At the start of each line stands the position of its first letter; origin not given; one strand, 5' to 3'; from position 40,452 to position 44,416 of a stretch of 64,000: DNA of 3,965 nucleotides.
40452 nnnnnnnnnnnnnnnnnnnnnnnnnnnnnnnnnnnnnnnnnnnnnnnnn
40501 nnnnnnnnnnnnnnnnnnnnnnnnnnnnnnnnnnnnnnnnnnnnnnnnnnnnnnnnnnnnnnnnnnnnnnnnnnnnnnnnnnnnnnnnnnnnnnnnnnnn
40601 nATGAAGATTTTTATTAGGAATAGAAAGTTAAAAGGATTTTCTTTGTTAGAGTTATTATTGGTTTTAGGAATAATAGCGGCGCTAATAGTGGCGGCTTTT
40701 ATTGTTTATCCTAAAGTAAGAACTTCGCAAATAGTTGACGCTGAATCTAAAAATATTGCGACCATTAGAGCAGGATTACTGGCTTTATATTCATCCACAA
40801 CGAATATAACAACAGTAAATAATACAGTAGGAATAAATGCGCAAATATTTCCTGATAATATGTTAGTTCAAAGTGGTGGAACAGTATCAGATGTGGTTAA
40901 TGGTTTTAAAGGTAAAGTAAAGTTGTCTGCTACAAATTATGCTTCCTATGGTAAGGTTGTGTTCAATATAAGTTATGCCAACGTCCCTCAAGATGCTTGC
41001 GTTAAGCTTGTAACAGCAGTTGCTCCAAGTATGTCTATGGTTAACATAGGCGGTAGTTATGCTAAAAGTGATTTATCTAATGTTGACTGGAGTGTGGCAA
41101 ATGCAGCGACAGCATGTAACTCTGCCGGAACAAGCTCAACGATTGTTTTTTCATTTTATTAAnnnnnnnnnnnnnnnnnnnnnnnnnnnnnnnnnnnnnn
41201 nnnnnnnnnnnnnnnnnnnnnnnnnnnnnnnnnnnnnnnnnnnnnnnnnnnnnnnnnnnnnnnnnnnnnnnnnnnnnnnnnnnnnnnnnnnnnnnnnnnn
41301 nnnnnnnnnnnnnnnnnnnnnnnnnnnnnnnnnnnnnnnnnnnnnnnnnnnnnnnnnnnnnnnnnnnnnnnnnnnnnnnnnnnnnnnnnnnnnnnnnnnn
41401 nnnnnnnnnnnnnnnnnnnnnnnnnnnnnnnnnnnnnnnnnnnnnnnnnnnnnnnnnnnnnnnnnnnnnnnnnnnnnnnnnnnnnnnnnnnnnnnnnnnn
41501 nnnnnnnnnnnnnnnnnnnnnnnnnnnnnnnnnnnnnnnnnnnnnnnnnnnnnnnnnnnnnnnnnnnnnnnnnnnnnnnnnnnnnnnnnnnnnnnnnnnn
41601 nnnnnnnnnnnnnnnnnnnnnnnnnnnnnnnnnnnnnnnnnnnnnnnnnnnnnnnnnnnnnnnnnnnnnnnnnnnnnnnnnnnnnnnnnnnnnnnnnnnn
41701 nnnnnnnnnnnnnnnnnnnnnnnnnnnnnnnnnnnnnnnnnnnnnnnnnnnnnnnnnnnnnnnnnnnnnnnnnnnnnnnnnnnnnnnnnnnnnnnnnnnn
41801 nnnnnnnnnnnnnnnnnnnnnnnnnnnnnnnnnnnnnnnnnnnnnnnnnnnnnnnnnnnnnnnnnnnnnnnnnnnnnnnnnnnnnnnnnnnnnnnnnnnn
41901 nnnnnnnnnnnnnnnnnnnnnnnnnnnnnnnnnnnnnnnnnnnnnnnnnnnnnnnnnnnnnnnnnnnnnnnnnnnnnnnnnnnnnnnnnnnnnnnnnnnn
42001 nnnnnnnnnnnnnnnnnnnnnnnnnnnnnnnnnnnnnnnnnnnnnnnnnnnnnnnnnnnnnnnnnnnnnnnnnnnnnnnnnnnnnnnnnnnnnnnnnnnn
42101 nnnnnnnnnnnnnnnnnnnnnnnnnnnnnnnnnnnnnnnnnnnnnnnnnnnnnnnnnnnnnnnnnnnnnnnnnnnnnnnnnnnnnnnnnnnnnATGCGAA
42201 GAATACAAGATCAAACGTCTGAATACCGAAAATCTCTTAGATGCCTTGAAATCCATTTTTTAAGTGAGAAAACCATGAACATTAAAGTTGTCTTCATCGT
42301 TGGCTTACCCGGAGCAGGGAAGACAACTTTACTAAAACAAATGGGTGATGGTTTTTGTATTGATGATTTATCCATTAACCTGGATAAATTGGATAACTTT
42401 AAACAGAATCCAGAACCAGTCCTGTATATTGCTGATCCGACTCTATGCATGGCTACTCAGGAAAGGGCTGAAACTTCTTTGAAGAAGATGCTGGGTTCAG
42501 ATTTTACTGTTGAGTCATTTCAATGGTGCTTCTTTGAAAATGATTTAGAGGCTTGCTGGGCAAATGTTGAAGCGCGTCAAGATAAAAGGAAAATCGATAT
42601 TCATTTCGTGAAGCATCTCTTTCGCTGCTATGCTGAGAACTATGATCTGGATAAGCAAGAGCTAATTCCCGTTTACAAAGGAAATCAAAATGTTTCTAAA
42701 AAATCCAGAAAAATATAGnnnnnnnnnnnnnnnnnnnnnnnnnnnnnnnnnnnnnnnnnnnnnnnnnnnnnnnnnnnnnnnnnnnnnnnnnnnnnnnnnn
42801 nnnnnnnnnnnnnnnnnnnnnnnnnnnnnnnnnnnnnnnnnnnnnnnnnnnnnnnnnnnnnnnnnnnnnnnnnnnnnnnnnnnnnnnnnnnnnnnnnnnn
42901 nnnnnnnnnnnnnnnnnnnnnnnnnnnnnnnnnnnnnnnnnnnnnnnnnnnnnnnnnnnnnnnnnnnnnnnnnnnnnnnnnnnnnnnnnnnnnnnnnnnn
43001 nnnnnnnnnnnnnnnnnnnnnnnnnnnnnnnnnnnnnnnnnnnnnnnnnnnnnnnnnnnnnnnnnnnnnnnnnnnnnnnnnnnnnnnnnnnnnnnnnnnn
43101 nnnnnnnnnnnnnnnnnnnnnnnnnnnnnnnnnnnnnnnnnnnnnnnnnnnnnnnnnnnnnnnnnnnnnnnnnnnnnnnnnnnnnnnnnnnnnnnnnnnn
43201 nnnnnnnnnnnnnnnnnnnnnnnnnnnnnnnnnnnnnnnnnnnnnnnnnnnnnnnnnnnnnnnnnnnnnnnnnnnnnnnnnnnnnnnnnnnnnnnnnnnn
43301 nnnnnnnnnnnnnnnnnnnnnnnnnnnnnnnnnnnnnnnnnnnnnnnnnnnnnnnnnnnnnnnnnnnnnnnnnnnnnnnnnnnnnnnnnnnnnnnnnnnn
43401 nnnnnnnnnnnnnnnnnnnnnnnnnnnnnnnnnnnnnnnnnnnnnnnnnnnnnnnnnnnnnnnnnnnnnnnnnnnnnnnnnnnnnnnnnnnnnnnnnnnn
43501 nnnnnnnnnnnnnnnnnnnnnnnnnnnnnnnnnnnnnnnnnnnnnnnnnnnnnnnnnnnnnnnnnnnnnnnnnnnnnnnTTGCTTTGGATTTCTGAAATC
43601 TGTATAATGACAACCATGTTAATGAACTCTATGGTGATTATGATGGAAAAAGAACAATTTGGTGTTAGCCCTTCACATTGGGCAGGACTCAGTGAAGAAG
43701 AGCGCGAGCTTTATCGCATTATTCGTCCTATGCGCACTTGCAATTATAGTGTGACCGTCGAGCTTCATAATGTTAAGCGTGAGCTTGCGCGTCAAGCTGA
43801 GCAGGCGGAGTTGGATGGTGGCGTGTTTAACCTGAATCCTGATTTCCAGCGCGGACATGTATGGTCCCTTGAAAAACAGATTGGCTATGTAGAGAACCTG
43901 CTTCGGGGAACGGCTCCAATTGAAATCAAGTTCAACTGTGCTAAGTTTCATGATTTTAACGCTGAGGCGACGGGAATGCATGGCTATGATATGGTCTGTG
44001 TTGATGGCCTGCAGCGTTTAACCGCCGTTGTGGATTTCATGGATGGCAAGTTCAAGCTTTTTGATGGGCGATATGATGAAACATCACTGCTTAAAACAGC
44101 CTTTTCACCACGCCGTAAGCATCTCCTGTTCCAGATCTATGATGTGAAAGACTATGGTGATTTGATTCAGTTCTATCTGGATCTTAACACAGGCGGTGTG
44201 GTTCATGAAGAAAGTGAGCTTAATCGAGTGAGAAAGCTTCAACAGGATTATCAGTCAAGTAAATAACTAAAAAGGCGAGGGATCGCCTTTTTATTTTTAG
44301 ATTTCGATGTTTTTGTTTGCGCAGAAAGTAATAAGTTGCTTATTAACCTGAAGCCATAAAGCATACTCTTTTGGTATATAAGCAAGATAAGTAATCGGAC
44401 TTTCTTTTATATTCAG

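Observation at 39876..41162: Type IV prepilin-like protein next to a 2Fe-2S ferredoxin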

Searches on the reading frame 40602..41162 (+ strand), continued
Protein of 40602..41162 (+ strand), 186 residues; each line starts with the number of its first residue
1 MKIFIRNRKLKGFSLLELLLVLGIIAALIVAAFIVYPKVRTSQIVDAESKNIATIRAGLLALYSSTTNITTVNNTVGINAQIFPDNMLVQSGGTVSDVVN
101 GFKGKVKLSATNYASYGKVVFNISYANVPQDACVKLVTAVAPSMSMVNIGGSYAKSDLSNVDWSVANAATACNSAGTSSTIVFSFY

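Call 64: get_annotated_region(hit=H1, flank=12000)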
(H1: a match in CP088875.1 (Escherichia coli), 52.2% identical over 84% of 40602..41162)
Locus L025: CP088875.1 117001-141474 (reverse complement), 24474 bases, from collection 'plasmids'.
description: Escherichia coli strain F17EC0245 plasmid pF17EC0245-1, complete sequence
organism: Escherichia coli (NCBI taxid 562)
taxonomy: Bacteria; Pseudomonadota; Gammaproteobacteria; Enterobacterales; Enterobacteriaceae; Escherichia; Escherichia coli
host: -; source: Homo sapiens,blood; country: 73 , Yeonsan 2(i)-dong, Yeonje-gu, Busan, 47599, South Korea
typing (MOB-suite, as given by PLSDB): non-mobilizable
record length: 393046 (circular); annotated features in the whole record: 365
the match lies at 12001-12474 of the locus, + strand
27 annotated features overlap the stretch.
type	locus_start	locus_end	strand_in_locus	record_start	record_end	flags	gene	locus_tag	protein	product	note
CDS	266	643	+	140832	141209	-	-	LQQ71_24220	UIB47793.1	hypothetical protein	-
CDS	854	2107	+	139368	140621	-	-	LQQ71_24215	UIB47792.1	hypothetical protein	-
CDS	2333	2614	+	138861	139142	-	-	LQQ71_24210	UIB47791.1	hypothetical protein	-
CDS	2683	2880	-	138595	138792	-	-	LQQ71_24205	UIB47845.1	transposase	-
CDS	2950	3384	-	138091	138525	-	-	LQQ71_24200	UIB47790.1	hypothetical protein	-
CDS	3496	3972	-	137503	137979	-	-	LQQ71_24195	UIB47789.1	hypothetical protein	-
CDS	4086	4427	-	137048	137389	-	-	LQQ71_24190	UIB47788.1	hypothetical protein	-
CDS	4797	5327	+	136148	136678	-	-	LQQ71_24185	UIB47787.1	lipoprotein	-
CDS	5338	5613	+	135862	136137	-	-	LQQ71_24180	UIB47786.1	hypothetical protein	-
CDS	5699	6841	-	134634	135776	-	-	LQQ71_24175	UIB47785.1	hypothetical protein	-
CDS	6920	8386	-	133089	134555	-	-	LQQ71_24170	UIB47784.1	MobA/MobL family protein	-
CDS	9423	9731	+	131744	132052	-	-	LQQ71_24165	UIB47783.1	hypothetical protein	-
CDS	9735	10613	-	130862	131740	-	-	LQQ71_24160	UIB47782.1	hypothetical protein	-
CDS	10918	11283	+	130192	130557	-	-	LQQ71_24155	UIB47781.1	hypothetical protein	-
CDS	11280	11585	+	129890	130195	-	traD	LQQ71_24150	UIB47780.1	conjugal transfer protein TraD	-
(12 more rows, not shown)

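Call 65: find_encoding_contigs(protein=P0094, flank=10000, max_places=1)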
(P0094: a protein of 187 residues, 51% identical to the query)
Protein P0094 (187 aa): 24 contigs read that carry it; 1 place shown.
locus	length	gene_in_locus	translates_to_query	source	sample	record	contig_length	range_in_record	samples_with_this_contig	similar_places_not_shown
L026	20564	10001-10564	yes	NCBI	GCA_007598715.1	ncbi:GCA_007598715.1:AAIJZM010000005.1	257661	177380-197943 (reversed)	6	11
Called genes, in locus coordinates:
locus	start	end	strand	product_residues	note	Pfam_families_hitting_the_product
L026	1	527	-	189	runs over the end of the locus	PF05732:RepL (weak)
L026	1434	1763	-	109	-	PF13560:HTH_31 (faint), PF12844:HTH_19, PF01381:HTH_3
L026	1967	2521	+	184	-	-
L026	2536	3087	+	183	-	-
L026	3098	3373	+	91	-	-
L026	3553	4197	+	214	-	-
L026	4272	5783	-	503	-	PF03389:MobA_MobL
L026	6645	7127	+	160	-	-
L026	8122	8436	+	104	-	-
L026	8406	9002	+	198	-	-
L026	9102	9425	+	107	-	PF06412:TraD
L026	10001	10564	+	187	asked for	PF07963:N_methyl (weak), PF05307:Bundlin, PF08805:PilS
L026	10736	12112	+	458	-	PF04917:Shufflon_N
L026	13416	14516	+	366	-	PF00145:DNA_methylase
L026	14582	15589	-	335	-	-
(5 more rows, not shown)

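Call 70: find_encoding_contigs(protein=P0135, flank=10000, max_places=2)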
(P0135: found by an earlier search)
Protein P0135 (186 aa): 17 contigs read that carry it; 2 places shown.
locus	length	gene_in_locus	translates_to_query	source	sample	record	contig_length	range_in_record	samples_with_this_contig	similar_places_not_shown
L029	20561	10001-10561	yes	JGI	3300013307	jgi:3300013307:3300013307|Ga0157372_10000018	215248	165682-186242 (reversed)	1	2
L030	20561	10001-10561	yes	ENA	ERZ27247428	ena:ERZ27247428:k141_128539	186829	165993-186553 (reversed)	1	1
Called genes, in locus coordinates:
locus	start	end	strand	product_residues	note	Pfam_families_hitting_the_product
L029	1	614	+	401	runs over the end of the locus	-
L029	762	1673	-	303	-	PF01145:Band_7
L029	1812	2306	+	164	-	-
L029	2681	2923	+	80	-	-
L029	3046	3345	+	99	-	-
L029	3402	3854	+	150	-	-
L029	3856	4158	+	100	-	-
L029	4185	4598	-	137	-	-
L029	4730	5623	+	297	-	-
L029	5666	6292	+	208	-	-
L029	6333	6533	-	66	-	-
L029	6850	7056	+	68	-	-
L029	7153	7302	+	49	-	-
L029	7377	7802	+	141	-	-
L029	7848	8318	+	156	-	-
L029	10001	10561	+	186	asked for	PF08805:PilS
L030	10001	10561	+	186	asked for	PF08805:PilS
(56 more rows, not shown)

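Call 71: find_encoding_contigs(protein=P0121, flank=3000, max_places=8)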
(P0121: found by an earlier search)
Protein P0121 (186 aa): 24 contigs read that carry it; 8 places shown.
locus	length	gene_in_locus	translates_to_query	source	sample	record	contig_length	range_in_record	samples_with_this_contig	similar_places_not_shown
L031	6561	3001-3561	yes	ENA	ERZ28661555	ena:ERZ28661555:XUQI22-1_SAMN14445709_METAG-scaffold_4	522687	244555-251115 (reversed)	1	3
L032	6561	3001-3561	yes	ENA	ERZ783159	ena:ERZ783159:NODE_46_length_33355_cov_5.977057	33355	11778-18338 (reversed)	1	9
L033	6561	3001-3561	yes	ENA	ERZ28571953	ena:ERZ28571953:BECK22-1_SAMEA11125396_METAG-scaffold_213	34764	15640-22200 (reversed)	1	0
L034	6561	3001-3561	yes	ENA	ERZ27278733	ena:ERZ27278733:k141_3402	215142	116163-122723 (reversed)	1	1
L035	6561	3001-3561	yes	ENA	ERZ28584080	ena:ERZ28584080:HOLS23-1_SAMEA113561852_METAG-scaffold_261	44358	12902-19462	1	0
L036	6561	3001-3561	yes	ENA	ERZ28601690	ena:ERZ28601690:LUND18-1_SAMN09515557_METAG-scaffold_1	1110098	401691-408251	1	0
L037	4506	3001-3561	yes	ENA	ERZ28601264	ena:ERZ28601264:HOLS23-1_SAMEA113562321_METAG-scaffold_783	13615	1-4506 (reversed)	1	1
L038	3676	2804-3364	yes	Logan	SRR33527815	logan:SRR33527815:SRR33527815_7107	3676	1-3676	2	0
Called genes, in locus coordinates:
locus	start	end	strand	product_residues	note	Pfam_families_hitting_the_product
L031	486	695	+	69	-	-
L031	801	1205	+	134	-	-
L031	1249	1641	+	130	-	-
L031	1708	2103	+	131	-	-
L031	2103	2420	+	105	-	-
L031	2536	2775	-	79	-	PF00111:Fer2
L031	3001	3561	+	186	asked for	PF07963:N_methyl (weak), PF08805:PilS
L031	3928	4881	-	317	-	PF12796:Ank_2 (faint), PF13637:Ank_4 (faint)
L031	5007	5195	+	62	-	-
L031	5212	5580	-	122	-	-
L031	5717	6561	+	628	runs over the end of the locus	PF03571:Peptidase_M49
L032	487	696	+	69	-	-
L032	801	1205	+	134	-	-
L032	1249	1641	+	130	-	-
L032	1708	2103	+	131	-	-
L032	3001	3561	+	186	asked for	PF07963:N_methyl (weak), PF08805:PilS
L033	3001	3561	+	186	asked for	PF07963:N_methyl (weak), PF08805:PilS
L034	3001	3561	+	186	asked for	PF07963:N_methyl (weak), PF08805:PilS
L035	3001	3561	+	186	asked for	PF07963:N_methyl (weak), PF08805:PilS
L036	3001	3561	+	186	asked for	PF07963:N_methyl (weak), PF08805:PilS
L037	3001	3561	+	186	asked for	PF07963:N_methyl (weak), PF08805:PilS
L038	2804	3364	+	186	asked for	PF07963:N_methyl (weak), PF08805:PilS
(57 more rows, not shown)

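Call 76: find_related_loci(query=window:40602-41162:+, collection=genome_contigs, flank=10000)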
Query window:40602-41162:+ (186 aa) in genome_contigs; peptide patterns used: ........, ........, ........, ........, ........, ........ (x = any residue, [..] = any of these).
130 stretches matched a pattern, but none encodes a relative of the query by tblastn (E <= 1e-3).

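Call 77: find_related_loci(query=A1, collection=metagenome_contigs, flank=10000)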
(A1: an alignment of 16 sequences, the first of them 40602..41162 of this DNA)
Query A1 (186 aa) in metagenome_contigs; peptide patterns used: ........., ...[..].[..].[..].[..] (x = any residue, [..] = any of these).
598 stretches matched a pattern (row limit reached: there are more); 87 encode a relative of the query (tblastn E <= 1e-3); the best 80 are kept; 78 distinct loci.
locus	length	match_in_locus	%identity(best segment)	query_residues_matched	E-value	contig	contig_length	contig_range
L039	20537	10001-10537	87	8-186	2e-94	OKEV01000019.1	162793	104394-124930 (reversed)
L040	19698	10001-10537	87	8-186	2e-94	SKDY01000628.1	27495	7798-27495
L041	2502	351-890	86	7-186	8e-89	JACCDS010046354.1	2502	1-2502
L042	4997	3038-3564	84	12-186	6e-75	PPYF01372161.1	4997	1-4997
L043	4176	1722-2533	51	3-184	1e-40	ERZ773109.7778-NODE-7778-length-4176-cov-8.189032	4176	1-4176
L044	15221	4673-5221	49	3-184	4e-40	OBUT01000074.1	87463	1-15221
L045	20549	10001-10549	50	3-184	2e-40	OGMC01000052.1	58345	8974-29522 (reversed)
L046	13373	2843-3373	51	6-184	8e-40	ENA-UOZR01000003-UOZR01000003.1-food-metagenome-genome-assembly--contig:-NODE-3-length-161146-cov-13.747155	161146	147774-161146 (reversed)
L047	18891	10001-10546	49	2-184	2e-39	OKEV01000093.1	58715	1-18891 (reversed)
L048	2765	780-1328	48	3-184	9e-39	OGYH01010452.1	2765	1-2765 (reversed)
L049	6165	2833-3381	49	3-184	3e-38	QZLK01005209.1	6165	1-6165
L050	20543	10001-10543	49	3-184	5e-38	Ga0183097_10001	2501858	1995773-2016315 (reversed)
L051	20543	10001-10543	49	4-184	3e-38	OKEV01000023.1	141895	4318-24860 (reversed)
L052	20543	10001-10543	49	3-184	5e-38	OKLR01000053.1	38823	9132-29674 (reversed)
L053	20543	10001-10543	49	3-184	5e-38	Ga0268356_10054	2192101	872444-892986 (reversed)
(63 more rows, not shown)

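Call 83: search_protein_families(library=pfam, proteins=[L051:42-785:+, L051:1277-2188:+, L051:2234-3883:+, L051:3937-5418:+, L051:5549-6382:+, L051:6546-8369:+, L051:8708-9763:+, L051:9974-10549:+, L051:10676-11689:+, L051:14747-15991:+], max_evalue=0.001)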
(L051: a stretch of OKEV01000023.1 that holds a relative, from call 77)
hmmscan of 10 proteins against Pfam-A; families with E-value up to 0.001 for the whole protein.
L051:42-785:+ (247 aa): 1 family
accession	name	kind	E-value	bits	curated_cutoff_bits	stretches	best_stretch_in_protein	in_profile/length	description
PF00437.27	T2SSE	-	3.1e-24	85.8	24.9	1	15-140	169-282/370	Type II/IV secretion system protein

L051:1277-2188:+ (303 aa): 1 family
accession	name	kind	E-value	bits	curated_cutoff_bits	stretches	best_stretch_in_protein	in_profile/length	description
PF10671.14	TcpQ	-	1.1e-16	61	27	1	200-280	1-79/80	Toxin co-regulated pilus biosynthesis protein Q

L051:2234-3883:+ (549 aa): 3 families
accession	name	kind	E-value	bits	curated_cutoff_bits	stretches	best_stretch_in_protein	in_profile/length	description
PF00263.26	Secretin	-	4.7e-14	52.8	27.5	1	380-548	1-168/169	Bacterial type II and III secretion system protein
PF07655.18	Secretin_N_2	-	1.1e-06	29.5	23.4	1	204-281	1-89/91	Secretin N-terminal domain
PF03958.22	Secretin_N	-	2.3e-05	25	28.2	1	259-303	11-62/69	Bacterial type II/III secretion system short domain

L051:3937-5418:+ (493 aa): 0 families

L051:5549-6382:+ (277 aa): 0 families

L051:6546-8369:+ (607 aa): 2 families
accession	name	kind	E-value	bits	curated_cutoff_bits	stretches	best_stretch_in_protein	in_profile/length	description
PF00437.27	T2SSE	-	7.5e-65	219.4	24.9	1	116-495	5-340/370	Type II/IV secretion system protein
PF01580.24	FtsK_SpoIIIE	-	0.00029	20.8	24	1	257-284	35-61/221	FtsK/SpoIIIE family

L051:8708-9763:+ (351 aa): 1 family
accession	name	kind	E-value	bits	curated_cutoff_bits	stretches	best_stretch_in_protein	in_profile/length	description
PF00482.28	T2SSF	-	4.6e-15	56.1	25.2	2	23-139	3-121/125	Type II secretion system (T2SS), protein F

L051:9974-10549:+ (191 aa): 3 families
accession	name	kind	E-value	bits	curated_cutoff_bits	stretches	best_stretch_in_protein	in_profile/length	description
PF08805.16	PilS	-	1.9e-27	96.4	22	1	50-190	2-137/138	PilS N terminal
PF05307.16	Bundlin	-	6.8e-08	33.3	22.3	1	50-183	7-138/151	Bundlin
PF07963.17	N_methyl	-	3.5e-06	26.8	21.2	1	14-40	1-27/27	Prokaryotic N-terminal methylation motif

L051:10676-11689:+ (337 aa): 2 families
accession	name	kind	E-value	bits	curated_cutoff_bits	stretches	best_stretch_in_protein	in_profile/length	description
PF00437.27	T2SSE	-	4.1e-29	101.8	24.9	1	60-272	81-279/370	Type II/IV secretion system protein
PF20720.3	nSTAND3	-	0.00015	21.9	27.2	1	115-158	12-54/155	Novel STAND NTPase 3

L051:14747-15991:+ (414 aa): 0 families

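Call 87: search_protein_families(library=pfam, proteins=[L051:11725-13131:-, L051:13235-13825:+, L051:14210-14734:+, L051:16078-16617:+, L051:16626-17072:+, L051:17094-17795:-, L051:18251-18997:-, L051:19151-19696:+], max_evalue=0.01)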
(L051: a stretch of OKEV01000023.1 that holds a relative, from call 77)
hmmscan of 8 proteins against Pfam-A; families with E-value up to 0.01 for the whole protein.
L051:11725-13131:- (468 aa): 2 families
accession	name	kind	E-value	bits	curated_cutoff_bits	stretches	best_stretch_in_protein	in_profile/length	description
PF00149.33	Metallophos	-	5.7e-07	30.6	21.5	1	27-312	5-190/191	Calcineurin-like phosphoesterase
PF12850.12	Metallophos_2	-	0.00013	22.4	27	1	23-106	1-87/154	Calcineurin-like phosphoesterase superfamily domain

L051:13235-13825:+ (196 aa): 0 families

L051:14210-14734:+ (174 aa): 0 families

L051:16078-16617:+ (179 aa): 0 families

L051:16626-17072:+ (148 aa): 1 family
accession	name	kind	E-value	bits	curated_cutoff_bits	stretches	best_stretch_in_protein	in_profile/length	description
PF23130.1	IcmW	-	2.3e-26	93.1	27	1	5-146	2-144/144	IcmW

L051:17094-17795:- (233 aa): 0 families

L051:18251-18997:- (248 aa): 0 families

L051:19151-19696:+ (181 aa): 0 families

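Call 91: search_protein_families(library=padloc, proteins=[window:40602-41162:+], max_evalue=0.001)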
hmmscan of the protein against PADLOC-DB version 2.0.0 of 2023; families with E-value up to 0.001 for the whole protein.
window:40602-41162:+ (186 aa): 0 families

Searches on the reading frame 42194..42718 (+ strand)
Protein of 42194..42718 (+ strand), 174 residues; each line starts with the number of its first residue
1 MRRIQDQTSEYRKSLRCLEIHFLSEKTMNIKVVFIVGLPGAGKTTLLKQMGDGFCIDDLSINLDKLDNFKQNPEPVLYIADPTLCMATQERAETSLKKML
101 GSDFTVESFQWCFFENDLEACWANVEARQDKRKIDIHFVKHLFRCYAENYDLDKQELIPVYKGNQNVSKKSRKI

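Call 11: search_protein_families(library=pfam, proteins=[window:42194-42718:+], max_evalue=0.001)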
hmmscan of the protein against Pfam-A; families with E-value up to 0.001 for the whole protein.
window:42194-42718:+ (174 aa): 2 families
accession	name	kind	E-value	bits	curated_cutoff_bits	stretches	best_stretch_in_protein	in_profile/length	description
PF13671.12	AAA_33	-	0.00014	22.6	27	0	32-50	1-19/143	AAA domain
PF13238.12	AAA_18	-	0.00042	21.2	29.4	0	33-52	1-20/128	AAA domain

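Call 91: search_protein_families(library=padloc, proteins=[window:42194-42718:+], max_evalue=0.001)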
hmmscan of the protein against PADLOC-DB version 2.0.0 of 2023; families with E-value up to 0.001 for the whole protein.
window:42194-42718:+ (174 aa): 2 families
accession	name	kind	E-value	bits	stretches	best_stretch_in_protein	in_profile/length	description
PDLC04164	AriA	-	2.7e-07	28.4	1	27-156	24-155/253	-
PDLC00289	PtuA1|PtuA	-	0.00054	17.1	1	10-55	9-53/404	AAA ATPase domain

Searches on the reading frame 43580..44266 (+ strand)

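Call 11: search_protein_families(library=pfam, proteins=[window:43580-44266:+], max_evalue=0.001)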
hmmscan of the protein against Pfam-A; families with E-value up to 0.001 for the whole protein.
window:43580-44266:+ (228 aa): 1 family
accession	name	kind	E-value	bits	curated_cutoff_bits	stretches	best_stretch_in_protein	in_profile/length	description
PF03235.19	GmrSD_N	-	2.1e-07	31.7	33.2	1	85-170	13-91/199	GmrSD restriction endonuclease, N-terminal domain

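Call 91: search_protein_families(library=padloc, proteins=[window:43580-44266:+], max_evalue=0.001)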
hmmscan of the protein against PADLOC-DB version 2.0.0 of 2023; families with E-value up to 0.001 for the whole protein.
window:43580-44266:+ (228 aa): 2 families
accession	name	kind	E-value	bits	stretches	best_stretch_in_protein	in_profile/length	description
PDLC03877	NsnA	-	1.1e-11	42.7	1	78-176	60-147/385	-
PDLC04027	PD-T4-2_A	-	2.7e-07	28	1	82-156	51-114/363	-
